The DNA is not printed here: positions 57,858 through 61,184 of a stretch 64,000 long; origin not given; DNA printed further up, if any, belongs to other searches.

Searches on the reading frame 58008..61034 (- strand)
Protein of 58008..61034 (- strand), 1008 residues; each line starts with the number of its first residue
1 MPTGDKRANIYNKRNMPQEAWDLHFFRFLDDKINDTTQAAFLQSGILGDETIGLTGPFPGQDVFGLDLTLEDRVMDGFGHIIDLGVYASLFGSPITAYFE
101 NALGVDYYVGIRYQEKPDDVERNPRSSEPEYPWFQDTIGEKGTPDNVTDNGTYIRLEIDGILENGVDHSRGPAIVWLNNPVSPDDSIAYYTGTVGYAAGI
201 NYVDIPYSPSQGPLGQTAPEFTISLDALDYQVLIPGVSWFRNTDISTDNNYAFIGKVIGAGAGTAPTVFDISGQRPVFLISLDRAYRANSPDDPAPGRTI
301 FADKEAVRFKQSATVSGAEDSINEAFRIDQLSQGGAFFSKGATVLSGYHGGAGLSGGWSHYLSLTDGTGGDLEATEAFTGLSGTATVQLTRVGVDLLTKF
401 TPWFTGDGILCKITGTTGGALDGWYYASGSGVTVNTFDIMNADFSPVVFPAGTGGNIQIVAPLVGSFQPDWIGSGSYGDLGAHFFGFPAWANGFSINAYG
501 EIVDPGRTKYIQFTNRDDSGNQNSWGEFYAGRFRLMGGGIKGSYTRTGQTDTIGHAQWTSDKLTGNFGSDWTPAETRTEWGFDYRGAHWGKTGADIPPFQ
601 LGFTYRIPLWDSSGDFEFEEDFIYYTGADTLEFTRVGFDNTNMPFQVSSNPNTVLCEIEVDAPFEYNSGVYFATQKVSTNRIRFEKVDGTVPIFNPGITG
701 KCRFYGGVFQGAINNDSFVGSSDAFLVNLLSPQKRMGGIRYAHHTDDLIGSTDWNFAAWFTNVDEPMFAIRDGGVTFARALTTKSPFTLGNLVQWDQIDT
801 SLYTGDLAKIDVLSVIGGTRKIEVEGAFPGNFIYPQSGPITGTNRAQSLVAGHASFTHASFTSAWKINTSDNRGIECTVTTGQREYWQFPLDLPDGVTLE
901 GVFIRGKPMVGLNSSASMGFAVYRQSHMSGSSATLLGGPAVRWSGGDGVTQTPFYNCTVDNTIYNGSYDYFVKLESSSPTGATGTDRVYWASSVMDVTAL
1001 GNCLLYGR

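Call 45: find_encoding_contigs(protein=window:58008-61034:-, flank=10000, max_places=4)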
Protein window:58008-61034:- (1008 aa): 2 contigs read that carry it; 2 places shown.
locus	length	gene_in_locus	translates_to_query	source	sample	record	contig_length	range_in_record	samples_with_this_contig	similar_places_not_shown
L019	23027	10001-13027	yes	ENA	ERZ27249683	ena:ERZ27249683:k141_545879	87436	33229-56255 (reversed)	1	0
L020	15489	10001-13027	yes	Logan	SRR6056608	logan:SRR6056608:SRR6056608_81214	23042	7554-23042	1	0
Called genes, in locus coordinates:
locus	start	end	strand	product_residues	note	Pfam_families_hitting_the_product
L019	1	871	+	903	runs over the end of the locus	PF10145:PhageMin_Tail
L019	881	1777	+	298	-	-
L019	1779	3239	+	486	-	-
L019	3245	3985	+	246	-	-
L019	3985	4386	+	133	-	-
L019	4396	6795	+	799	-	-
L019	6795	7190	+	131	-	-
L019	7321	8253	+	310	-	-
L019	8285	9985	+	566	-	-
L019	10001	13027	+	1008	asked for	-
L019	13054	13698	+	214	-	-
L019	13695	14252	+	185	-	-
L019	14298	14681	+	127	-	-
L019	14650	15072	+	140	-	-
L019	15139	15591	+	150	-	-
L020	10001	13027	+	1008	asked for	-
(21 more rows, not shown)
